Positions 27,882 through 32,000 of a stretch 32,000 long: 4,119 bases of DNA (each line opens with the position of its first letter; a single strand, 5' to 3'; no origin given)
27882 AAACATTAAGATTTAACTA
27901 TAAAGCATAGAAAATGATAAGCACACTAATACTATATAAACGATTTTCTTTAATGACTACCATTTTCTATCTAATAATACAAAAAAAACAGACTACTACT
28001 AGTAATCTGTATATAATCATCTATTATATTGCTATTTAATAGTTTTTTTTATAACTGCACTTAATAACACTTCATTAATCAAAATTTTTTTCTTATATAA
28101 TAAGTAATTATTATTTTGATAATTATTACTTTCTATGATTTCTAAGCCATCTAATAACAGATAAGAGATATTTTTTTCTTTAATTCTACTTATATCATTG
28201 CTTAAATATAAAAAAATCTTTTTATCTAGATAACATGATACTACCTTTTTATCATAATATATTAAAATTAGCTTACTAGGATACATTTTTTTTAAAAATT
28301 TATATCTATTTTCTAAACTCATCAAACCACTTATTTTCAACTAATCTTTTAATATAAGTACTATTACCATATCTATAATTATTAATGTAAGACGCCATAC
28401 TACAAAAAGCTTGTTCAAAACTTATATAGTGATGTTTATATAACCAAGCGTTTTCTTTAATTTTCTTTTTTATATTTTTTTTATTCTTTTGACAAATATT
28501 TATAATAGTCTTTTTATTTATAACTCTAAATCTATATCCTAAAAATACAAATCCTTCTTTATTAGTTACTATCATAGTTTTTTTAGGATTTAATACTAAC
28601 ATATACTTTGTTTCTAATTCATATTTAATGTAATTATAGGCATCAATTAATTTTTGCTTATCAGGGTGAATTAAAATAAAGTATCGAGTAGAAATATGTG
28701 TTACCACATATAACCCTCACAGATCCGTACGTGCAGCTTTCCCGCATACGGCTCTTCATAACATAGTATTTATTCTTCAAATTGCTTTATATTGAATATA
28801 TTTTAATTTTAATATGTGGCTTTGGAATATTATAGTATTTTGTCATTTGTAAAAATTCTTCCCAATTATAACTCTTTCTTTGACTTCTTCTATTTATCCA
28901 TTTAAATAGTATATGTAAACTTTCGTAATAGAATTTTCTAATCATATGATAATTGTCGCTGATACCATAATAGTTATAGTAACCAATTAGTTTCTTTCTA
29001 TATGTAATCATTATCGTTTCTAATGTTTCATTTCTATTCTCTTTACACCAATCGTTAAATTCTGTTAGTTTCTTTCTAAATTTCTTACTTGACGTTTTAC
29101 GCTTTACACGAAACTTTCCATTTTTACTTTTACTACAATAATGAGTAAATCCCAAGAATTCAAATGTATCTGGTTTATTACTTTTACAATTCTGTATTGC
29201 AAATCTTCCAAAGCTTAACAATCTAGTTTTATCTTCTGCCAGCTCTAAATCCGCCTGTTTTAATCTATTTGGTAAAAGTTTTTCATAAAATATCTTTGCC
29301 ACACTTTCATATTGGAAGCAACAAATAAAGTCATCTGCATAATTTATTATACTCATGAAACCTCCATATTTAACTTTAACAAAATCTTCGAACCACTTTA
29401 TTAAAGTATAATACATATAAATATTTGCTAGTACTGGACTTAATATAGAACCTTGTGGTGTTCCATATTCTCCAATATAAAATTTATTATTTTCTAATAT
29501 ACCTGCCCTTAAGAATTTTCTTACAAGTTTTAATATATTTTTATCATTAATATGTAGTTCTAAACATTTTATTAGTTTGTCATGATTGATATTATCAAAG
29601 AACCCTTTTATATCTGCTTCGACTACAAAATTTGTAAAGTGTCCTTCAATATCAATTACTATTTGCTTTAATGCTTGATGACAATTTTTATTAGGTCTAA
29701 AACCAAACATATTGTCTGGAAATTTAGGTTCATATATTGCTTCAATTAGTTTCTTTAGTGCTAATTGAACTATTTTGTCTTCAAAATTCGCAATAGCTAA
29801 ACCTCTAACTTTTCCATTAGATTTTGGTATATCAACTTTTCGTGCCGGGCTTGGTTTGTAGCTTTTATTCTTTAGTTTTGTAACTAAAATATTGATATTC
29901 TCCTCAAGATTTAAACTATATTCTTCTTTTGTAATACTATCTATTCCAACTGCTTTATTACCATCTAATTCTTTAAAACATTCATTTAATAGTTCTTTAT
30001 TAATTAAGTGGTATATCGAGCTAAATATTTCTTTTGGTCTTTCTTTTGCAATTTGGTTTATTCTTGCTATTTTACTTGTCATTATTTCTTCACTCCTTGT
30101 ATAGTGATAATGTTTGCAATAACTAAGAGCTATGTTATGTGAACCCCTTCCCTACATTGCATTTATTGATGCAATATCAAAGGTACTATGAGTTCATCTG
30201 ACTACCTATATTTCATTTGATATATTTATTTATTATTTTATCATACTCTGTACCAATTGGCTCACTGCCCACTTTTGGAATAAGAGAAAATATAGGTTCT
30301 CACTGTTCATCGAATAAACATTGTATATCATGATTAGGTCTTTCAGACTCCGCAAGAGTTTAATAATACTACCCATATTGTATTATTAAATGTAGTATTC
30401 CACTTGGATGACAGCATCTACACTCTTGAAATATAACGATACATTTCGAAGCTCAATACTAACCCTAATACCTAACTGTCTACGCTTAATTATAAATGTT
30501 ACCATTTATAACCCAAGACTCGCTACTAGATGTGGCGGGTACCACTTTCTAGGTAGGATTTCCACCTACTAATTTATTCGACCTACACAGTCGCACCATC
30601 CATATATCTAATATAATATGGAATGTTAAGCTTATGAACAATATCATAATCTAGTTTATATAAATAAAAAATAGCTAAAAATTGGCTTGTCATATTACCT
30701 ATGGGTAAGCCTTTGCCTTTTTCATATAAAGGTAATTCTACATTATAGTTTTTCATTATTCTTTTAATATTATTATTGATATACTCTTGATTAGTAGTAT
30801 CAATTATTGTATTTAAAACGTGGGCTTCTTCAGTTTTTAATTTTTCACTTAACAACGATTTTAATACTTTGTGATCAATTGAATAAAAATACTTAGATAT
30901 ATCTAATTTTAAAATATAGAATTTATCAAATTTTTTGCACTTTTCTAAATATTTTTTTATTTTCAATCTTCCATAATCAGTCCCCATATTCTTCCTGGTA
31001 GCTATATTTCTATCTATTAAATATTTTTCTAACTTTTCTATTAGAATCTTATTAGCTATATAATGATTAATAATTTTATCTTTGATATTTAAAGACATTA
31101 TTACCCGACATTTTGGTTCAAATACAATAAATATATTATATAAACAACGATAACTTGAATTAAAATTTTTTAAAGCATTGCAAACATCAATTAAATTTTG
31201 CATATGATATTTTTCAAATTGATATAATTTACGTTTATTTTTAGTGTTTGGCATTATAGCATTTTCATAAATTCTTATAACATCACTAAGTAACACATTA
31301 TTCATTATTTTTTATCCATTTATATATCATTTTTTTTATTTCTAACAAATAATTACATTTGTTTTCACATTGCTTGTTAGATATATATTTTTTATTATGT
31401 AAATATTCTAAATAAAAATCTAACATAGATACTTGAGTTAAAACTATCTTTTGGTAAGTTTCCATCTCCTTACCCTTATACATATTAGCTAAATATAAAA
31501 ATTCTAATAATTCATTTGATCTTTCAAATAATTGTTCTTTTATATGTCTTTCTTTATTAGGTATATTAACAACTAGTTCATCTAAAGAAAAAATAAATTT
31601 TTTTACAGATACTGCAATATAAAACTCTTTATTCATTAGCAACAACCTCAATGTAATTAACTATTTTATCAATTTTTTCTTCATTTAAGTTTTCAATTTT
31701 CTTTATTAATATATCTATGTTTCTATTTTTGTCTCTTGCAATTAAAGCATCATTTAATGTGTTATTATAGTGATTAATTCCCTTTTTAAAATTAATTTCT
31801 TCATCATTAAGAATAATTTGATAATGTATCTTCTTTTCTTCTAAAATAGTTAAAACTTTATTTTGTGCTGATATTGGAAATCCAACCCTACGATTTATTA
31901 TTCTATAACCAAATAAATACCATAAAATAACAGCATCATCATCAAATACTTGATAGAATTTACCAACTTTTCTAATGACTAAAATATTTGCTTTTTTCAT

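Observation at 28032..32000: Diversity-generating retroelement core (MutS-I-like ORF, avd, RT) with no template or variable repeat visible in the window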

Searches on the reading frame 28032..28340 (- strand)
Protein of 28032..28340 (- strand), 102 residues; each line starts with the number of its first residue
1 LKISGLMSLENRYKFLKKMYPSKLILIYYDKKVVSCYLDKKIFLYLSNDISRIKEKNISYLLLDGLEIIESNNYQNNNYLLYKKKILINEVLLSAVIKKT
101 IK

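Call 15: search_protein_families(library=pfam, max_evalue=1, proteins=[window:28032-28340:-])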
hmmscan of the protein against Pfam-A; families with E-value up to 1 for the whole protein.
window:28032-28340:- (102 aa): 0 families

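Call 16: search_protein_families(library=ncbifam, max_evalue=1, proteins=[window:28032-28340:-])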
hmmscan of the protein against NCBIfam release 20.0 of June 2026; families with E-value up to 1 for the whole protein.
window:28032-28340:- (102 aa): 1 family
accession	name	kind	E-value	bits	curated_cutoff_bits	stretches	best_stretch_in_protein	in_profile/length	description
NF011910.0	PRK15383.1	equivalog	0.34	10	605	1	6-40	107-141/335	type III secretion system effector arginine glycosyltransferase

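Call 58: search_solved_structures(query=A5, max_evalue=10, show_alignments=1)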
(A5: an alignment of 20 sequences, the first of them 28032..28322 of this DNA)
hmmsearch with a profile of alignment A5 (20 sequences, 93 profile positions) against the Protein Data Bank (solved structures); distinct sequences matched with E-value up to 10: 1.
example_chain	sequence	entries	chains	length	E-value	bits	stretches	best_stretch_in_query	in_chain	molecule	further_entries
3fkq_A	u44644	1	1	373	1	12.9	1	37-85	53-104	NtrC-like two-domain protein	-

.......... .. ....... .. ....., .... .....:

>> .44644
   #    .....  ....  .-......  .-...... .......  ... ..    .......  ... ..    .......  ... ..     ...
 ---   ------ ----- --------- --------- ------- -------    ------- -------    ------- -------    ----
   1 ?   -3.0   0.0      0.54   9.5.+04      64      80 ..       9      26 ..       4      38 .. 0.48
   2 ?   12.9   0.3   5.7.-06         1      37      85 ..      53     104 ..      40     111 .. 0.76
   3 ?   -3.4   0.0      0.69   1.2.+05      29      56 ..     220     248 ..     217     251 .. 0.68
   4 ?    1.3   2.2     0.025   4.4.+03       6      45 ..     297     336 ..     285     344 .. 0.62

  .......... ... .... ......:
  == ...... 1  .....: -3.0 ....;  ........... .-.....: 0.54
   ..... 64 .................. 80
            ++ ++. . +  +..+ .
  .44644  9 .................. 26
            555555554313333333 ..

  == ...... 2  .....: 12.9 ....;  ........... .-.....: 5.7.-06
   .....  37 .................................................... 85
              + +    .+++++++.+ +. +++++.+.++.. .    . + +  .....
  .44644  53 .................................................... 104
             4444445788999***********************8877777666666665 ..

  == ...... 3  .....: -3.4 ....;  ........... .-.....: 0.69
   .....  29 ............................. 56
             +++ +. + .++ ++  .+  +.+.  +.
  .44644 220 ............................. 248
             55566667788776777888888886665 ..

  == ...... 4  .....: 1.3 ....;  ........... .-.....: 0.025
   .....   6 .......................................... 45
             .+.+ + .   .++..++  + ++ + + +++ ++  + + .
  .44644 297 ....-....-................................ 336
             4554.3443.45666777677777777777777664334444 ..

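Call 76: search_protein_families(library=pfam, alignment_id=A5, max_evalue=0.1)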
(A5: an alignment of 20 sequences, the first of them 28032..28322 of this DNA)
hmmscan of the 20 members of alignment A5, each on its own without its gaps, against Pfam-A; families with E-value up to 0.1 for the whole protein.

A. member 1, window:28032-28322:- (96 aa): 0 families

B. families by the number of members that match (of 20 scanned): 9 families
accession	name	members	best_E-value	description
PF05709.17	Sipho_tail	1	0.014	Phage tail protein RIFT-related domain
PF06480.20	FtsH_ext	1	0.029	FtsH Extracellular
PF24878.1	YkcB_C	1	0.036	Putative mannosyltransferase YkcB-like, C-terminal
PF21513.2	SidD_C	1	0.065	SidD, C-terminal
PF13295.11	DUF4077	1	0.069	Domain of unknown function (DUF4077)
PF11252.13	DUF3051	1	0.075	Protein of unknown function (DUF3051)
PF25493.1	Peripla_BP_A-cyclase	1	0.078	Adenylate cyclase, periplasmic binding protein-like domain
PF13929.11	mRNA_stabil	1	0.08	mRNA stabilisation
PF17497.7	DUF5432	1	0.089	Family of unknown function (DUF5432)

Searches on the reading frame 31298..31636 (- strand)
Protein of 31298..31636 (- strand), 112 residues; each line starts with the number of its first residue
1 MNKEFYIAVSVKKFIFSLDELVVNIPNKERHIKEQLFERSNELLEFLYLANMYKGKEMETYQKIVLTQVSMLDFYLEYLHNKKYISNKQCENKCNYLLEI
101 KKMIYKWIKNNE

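Call 8: find_encoding_contigs(protein=window:31298-31636:-, flank=10000, max_places=6)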
Protein window:31298-31636:- (112 aa): 8 contigs read that carry it; 2 places shown.
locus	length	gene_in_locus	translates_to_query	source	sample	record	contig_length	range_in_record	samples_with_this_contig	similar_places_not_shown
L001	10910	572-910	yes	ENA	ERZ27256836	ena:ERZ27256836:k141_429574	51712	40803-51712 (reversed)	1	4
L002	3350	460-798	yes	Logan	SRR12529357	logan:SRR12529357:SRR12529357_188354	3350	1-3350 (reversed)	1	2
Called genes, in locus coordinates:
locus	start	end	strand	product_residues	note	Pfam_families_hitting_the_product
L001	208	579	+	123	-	-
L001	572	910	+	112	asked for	-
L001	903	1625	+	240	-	PF00078:RVT_1 (weak)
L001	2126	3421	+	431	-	PF00078:RVT_1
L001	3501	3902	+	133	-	-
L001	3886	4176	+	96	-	-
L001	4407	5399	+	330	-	PF01368:DHH, PF02272:DHHA1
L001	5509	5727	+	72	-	-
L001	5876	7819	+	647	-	PF01554:MatE, PF13189:Cytidylate_kin2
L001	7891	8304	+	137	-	PF01741:MscL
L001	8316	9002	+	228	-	PF01863:YgjP-like, PF10263:SprT-like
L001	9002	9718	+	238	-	PF22435:MRM3-like_sub_bind, PF00588:SpoU_methylase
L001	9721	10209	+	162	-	PF01782:RimM, PF05239:PRC (weak), PF24986:PRC_RimM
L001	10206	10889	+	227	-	PF01746:tRNA_m1G_MT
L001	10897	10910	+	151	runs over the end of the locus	-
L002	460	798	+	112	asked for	-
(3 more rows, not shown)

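Call 15: search_protein_families(library=pfam, max_evalue=1, proteins=[window:31298-31636:-])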
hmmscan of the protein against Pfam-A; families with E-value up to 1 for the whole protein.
window:31298-31636:- (112 aa): 1 family
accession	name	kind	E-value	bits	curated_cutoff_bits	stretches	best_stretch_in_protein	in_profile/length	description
PF22296.2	bAvd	-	5.2e-06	27.3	40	1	12-110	8-106/107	bAvd-like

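Call 16: search_protein_families(library=ncbifam, max_evalue=1, proteins=[window:31298-31636:-])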
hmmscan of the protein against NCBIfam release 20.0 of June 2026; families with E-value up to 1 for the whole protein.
window:31298-31636:- (112 aa): 2 families
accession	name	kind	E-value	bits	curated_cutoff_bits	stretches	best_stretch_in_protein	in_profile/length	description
NF033474.1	DivGenRetAVD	equivalog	2.4e-08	34.2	80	1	11-109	7-104/104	diversity-generating retroelement protein Avd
TIGR02436.1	TIGR02436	subfamily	0.085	13.1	24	1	64-110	60-107/109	four helix bundle protein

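Call 52: search_solved_structures(query=window:31298-31636:-, max_evalue=1)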
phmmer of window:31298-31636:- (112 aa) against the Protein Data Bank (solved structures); distinct sequences matched with E-value up to 1: 1.
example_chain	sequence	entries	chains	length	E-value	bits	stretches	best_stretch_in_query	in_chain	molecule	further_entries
2rld_A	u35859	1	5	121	0.67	13.4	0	63-110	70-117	Uncharacterized protein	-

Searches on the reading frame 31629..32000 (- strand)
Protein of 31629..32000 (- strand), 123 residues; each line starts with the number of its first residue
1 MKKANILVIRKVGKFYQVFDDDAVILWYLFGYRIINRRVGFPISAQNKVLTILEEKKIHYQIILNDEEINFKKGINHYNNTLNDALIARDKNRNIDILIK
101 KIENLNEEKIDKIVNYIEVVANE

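Call 12: find_encoding_contigs(protein=window:31629-32000:-, flank=10000, max_places=10)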
Protein window:31629-32000:- (123 aa): 9 contigs read that carry it; 3 places shown.
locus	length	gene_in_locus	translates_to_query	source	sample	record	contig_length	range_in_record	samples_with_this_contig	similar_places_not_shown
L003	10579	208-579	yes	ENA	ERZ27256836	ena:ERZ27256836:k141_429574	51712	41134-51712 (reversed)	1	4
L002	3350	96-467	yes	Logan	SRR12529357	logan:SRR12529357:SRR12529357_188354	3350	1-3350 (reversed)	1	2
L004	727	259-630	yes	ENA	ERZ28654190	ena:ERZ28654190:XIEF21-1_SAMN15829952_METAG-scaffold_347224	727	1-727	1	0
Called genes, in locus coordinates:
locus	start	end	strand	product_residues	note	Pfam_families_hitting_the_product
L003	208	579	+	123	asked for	-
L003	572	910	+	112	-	-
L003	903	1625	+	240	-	PF00078:RVT_1 (weak)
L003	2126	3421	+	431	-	PF00078:RVT_1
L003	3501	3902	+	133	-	-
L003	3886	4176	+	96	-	-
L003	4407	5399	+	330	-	PF01368:DHH, PF02272:DHHA1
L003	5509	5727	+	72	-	-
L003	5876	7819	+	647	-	PF01554:MatE, PF13189:Cytidylate_kin2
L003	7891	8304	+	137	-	PF01741:MscL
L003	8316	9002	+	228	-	PF01863:YgjP-like, PF10263:SprT-like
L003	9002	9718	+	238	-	PF22435:MRM3-like_sub_bind, PF00588:SpoU_methylase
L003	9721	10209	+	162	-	PF01782:RimM, PF05239:PRC (weak), PF24986:PRC_RimM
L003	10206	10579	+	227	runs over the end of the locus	PF01746:tRNA_m1G_MT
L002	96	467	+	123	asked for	-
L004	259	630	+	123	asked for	-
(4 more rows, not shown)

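Call 15: search_protein_families(library=pfam, max_evalue=1, proteins=[window:31629-32000:-])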
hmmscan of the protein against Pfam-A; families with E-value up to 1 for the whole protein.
window:31629-32000:- (123 aa): 2 families
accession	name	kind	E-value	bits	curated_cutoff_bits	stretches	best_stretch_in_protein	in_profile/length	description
PF01624.25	MutS_I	-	0.0017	19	20.6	1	3-38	14-49/113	MutS domain I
PF16043.11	DUF4795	-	0.083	12.7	34.8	1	88-112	37-61/208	Domain of unknown function (DUF4795)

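Call 16: search_protein_families(library=ncbifam, max_evalue=1, proteins=[window:31629-32000:-])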
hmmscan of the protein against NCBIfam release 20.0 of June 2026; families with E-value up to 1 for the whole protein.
window:31629-32000:- (123 aa): 1 family
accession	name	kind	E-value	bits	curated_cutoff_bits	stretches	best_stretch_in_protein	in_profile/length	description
TIGR02016.1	BchX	equivalog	0.039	13.2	331.2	1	37-115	203-281/296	chlorophyllide a reductase iron protein subunit X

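Call 25: find_encoding_contigs(protein=window:31629-32000:-, flank=600, max_places=10)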
Protein window:31629-32000:- (123 aa): 10 contigs read that carry it; 2 places shown.
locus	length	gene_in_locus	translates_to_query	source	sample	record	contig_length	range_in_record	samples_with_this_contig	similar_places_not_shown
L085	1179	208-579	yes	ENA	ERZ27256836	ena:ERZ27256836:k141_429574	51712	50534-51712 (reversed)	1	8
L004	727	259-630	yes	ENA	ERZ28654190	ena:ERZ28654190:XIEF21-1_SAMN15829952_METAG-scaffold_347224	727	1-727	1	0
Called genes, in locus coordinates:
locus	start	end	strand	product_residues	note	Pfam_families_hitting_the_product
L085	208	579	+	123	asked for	-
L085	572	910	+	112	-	-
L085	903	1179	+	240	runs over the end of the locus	PF00078:RVT_1 (weak)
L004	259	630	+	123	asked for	-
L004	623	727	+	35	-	?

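Call 57: search_solved_structures(query=A4, max_evalue=1, show_alignments=1)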
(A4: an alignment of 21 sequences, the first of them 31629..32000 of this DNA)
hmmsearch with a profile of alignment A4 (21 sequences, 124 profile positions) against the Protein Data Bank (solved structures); distinct sequences matched with E-value up to 1: 3.
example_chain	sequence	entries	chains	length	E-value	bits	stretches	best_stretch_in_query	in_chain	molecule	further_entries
2o8b_B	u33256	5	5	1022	0.19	15.2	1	5-62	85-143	DNA mismatch repair protein MSH6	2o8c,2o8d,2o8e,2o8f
8ag6_B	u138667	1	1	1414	0.32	14.5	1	5-61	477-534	DNA mismatch repair protein Msh6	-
5efq_A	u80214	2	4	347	0.83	13.1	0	11-75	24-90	Cyclin-dependent kinase 13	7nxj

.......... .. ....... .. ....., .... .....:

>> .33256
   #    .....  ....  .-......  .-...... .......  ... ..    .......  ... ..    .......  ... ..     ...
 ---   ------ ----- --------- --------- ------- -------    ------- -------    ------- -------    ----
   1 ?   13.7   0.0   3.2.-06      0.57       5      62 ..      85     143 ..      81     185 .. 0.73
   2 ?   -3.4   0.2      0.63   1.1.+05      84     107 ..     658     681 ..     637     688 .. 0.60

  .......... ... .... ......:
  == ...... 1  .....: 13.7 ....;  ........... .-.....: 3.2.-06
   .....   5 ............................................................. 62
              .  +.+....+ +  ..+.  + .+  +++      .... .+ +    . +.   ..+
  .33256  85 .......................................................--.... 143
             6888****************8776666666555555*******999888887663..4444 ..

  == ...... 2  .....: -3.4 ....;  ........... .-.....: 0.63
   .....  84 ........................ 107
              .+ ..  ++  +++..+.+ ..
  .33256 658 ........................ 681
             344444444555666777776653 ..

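Call 68: find_homologous_proteins(query=window:31629-32000:-, max_evalue=0.00001)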
Query window:31629-32000:- (123 aa): 1 proteins with E <= 0.00001 among 7 candidates.
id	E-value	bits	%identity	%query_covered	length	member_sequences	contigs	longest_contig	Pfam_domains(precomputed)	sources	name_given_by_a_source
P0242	1.1e-70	253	100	100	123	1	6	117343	-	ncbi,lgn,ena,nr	ncbi:MAG: hypothetical protein IJ574_02410 [Bacilli bacterium]|nr:hypothetical protein [Bacilli bact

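Call 74: predict_structure(protein=window:31629-32000:-)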
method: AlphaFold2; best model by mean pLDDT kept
length: 123 residues; sequences in the alignment: 1
mean_pLDDT: 39.9   pTM: 0.34
mean pLDDT of the five models: 39.9, 39.5, 36.9, 34.2, 32.7
residues with pLDDT >= 90: 0; 70-90: 0; 50-70: 17; < 50: 106
segments of 3 or more residues with pLDDT < 50: 1-48, 56-99, 114-123
pLDDT, mean of each block of 10 residues (from residue 1): 30 32 44 38 46 47 33 33 35 43 53 47 36
secondary structure, 60 per line:
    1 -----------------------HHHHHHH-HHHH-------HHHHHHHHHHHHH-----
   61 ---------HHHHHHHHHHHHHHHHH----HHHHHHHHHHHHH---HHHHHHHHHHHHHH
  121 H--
elements in order: H24-30 H32-35 H43-55 H70-86 H91-103 H107-121

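Call 75: search_protein_families(library=pfam, alignment_id=A4, max_evalue=0.01)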
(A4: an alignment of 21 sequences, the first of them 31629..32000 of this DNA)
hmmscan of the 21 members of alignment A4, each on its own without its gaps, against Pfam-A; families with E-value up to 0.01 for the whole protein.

A. member 1, window:31629-32000:- (123 aa): 1 family
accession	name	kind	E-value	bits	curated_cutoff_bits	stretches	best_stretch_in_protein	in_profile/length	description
PF01624.25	MutS_I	-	0.0017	19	20.6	1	3-38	14-49/113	MutS domain I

B. families by the number of members that match (of 21 scanned): 4 families
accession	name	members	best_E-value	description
PF01624.25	MutS_I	17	4.4e-06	MutS domain I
PF17793.6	AHD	1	0.0034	ANC1 homology domain (AHD)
PF08810.16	KapB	1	0.0047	Kinase associated protein B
PF11586.13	DUF3242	1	0.0066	Protein of unknown function (DUF3242)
